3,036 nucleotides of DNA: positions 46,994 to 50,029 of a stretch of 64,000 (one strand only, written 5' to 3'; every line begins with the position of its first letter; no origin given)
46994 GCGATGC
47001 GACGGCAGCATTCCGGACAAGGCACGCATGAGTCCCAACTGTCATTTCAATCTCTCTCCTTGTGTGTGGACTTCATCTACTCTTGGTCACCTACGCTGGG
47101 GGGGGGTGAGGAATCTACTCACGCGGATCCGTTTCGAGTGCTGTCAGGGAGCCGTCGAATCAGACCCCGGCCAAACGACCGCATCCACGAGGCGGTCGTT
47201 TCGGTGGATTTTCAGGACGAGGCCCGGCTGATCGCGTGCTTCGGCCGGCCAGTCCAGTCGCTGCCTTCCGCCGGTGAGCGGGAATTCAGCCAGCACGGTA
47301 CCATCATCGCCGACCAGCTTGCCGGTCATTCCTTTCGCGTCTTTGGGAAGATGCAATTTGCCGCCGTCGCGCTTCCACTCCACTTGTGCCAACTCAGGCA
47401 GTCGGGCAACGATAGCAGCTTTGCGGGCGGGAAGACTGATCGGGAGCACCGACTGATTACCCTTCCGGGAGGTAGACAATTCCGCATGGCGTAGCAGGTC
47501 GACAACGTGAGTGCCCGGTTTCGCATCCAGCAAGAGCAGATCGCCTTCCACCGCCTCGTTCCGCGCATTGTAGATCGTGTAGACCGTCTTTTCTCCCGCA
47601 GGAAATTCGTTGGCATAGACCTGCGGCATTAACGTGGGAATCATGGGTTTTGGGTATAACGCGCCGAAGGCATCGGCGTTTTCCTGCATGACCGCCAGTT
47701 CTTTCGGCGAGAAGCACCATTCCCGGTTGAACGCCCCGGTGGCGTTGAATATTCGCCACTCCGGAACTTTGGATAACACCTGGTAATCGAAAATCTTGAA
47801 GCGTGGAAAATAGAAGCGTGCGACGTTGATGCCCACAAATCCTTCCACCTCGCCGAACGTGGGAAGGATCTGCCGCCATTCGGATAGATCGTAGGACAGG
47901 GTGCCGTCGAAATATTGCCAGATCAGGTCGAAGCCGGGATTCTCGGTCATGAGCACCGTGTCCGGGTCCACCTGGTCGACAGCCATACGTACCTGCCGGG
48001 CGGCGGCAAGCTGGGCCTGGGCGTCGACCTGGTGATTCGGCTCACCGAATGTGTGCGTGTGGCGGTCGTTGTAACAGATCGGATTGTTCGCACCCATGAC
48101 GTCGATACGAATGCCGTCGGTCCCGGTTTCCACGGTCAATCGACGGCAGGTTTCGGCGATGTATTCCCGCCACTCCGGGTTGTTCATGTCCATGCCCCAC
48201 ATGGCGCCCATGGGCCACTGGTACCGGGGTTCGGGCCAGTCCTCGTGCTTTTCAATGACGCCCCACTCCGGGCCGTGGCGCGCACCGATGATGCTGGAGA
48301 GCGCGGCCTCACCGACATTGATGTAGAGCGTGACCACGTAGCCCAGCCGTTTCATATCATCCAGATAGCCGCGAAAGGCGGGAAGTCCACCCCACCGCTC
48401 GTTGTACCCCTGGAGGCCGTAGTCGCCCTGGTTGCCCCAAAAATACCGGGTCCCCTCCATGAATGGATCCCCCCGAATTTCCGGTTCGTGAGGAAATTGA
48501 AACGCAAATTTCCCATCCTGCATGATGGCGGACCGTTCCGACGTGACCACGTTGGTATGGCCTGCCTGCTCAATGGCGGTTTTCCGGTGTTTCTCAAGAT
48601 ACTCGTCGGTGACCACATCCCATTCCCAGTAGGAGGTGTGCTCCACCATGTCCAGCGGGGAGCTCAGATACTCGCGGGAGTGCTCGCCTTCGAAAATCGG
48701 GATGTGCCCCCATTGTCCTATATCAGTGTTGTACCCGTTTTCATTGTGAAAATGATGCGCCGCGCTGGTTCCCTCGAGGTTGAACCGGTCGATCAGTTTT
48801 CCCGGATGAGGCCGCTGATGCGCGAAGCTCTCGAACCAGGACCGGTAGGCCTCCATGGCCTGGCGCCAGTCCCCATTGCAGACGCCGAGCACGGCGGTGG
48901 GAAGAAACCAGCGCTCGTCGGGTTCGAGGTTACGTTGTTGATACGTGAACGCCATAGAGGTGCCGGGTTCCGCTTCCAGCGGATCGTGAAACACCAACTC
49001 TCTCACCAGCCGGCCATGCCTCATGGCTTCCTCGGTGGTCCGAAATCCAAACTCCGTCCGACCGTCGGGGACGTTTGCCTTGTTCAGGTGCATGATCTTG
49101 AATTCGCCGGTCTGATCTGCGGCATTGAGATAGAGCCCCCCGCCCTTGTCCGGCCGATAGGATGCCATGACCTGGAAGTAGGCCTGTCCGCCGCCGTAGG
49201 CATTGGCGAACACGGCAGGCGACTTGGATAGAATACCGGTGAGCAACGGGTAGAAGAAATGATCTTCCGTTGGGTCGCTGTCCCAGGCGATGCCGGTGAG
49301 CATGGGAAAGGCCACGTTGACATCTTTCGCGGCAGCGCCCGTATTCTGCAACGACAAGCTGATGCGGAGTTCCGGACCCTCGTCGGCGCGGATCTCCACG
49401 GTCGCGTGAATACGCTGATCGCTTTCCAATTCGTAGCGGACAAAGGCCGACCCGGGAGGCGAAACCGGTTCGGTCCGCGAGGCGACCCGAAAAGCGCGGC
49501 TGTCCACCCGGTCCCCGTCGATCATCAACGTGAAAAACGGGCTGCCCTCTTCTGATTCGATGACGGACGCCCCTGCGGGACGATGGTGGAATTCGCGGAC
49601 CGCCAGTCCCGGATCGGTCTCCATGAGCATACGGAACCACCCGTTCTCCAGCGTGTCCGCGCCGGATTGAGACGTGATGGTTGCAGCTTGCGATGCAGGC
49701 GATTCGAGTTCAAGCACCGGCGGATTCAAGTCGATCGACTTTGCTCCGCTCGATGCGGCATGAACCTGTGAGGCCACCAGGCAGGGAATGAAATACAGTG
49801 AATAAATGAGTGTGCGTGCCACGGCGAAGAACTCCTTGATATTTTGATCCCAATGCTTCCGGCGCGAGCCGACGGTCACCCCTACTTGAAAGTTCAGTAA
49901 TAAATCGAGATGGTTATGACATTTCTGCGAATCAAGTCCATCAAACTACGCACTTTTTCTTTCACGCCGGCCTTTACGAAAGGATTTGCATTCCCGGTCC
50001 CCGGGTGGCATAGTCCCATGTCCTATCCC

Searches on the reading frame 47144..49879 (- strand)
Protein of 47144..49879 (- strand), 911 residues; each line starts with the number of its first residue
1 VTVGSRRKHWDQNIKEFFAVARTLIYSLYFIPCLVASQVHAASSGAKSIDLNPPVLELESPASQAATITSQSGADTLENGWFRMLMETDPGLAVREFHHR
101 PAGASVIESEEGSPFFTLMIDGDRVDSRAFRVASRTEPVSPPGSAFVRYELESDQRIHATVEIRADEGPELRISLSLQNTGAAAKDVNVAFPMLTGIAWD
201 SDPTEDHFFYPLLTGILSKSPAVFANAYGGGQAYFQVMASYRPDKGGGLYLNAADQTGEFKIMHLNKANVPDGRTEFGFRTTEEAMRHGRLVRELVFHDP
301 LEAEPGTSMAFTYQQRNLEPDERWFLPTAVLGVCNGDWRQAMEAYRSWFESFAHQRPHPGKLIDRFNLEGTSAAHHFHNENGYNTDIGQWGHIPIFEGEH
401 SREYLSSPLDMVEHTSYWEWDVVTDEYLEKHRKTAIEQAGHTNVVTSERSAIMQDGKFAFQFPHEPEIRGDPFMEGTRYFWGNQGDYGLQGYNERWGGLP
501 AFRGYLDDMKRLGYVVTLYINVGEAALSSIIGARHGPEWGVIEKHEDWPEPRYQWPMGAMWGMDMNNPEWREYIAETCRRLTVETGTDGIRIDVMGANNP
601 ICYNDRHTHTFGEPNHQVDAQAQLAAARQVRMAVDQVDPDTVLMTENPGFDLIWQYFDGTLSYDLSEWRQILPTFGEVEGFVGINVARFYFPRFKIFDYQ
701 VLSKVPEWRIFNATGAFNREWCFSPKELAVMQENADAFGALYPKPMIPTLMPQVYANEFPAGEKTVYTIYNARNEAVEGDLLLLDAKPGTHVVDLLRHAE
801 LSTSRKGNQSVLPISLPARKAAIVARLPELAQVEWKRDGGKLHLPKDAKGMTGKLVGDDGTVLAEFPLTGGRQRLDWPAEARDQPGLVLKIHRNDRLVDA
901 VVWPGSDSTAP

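Call 60: list_cluster_members(proteins=[window:47144-49879:-, window:40221-42236:-, window:36320-38524:-, window:42315-43055:+, window:27706-30948:+, window:6795-9002:-, window:52391-55612:+, window:60224-63112:-, window:4130-5092:-, window:12205-12873:-])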
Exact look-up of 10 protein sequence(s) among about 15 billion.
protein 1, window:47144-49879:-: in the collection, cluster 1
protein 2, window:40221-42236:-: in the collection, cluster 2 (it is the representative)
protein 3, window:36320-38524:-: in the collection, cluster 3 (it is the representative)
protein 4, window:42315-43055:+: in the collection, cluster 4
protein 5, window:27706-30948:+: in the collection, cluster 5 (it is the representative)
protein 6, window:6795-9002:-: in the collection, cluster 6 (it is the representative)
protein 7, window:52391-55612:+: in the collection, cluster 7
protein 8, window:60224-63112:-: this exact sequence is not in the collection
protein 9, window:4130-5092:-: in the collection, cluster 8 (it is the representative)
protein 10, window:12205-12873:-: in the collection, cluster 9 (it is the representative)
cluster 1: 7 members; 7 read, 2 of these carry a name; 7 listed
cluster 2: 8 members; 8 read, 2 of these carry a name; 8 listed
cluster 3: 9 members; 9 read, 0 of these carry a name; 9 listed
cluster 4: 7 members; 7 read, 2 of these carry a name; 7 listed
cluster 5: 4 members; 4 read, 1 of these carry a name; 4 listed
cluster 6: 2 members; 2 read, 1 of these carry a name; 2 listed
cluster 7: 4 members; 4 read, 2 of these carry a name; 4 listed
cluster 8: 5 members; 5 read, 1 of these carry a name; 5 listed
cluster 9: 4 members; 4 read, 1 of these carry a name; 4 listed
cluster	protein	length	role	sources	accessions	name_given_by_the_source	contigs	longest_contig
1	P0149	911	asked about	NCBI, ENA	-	-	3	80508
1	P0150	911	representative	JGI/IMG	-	hypothetical protein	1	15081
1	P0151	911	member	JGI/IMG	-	hypothetical protein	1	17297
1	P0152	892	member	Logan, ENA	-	-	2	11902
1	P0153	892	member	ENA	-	-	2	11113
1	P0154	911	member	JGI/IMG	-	-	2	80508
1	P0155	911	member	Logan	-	-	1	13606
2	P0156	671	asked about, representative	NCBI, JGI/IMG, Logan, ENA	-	-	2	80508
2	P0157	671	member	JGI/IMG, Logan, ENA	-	hypothetical protein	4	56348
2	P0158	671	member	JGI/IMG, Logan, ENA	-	hypothetical protein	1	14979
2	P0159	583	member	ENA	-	-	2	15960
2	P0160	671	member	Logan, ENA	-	-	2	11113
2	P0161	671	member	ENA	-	-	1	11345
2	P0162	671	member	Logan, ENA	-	-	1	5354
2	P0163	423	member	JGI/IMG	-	-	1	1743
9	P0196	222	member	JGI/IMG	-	kynurenine formamidase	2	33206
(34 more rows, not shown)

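Call 61: find_encoding_contigs(protein=P0196, flank=10000, max_places=6)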
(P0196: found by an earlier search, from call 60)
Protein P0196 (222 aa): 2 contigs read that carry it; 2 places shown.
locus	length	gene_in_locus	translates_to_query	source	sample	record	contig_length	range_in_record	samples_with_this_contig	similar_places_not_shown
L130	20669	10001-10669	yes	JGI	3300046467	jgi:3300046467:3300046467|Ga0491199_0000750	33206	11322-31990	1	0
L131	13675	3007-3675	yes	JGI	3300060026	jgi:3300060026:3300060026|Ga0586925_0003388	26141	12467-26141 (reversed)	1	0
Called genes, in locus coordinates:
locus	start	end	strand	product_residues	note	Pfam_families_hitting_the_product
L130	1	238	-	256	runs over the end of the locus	PF07963:N_methyl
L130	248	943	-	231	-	-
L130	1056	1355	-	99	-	-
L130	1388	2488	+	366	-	PF13385:Laminin_G_3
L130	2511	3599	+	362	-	PF13385:Laminin_G_3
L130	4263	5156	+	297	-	PF13385:Laminin_G_3, PF07589:PEP_exosort_dom (weak)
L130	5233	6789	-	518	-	PF05935:Arylsulfotrans, PF14269:Arylsulfotran_2 (faint)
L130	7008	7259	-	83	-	-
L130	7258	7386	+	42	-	-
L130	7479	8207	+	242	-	-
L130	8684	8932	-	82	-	-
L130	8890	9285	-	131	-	PF12708:Pect-lyase_RHGA_epim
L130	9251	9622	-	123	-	-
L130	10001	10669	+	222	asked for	PF04199:Cyclase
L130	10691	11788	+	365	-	PF08240:ADH_N, PF16912:Glu_dehyd_C (weak), PF00107:ADH_zinc_N, PF13602:ADH_zinc_N_2 (weak)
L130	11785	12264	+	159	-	PF03479:PCC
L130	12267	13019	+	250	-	PF00106:adh_short, PF08659:KR (weak), PF13561:adh_short_C2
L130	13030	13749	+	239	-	PF00753:Lactamase_B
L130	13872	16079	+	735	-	-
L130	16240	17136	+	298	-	PF13646:HEAT_2 (faint)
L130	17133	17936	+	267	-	PF05721:PhyH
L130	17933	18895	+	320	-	PF00795:CN_hydrolase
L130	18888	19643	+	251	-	PF00106:adh_short, PF08659:KR, PF13561:adh_short_C2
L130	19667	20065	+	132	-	PF02311:AraC_binding, PF00190:Cupin_1 (weak), PF07883:Cupin_2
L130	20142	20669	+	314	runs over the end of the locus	PF00248:Aldo_ket_red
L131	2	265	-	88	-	?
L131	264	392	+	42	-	-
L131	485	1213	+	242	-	-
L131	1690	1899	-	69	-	-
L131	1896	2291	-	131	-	PF12708:Pect-lyase_RHGA_epim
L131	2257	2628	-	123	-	-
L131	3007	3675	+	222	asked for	PF04199:Cyclase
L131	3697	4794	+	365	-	PF08240:ADH_N, PF16912:Glu_dehyd_C (weak), PF00107:ADH_zinc_N, PF13602:ADH_zinc_N_2 (weak)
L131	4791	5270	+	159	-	PF03479:PCC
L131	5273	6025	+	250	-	PF00106:adh_short, PF08659:KR (weak), PF13561:adh_short_C2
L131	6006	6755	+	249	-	PF00753:Lactamase_B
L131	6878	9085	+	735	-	-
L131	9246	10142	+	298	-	PF13646:HEAT_2 (faint)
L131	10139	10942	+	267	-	PF05721:PhyH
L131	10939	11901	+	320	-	PF00795:CN_hydrolase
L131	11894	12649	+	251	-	PF00106:adh_short, PF08659:KR, PF13561:adh_short_C2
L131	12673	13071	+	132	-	PF02311:AraC_binding, PF00190:Cupin_1 (weak), PF07883:Cupin_2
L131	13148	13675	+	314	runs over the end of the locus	PF00248:Aldo_ket_red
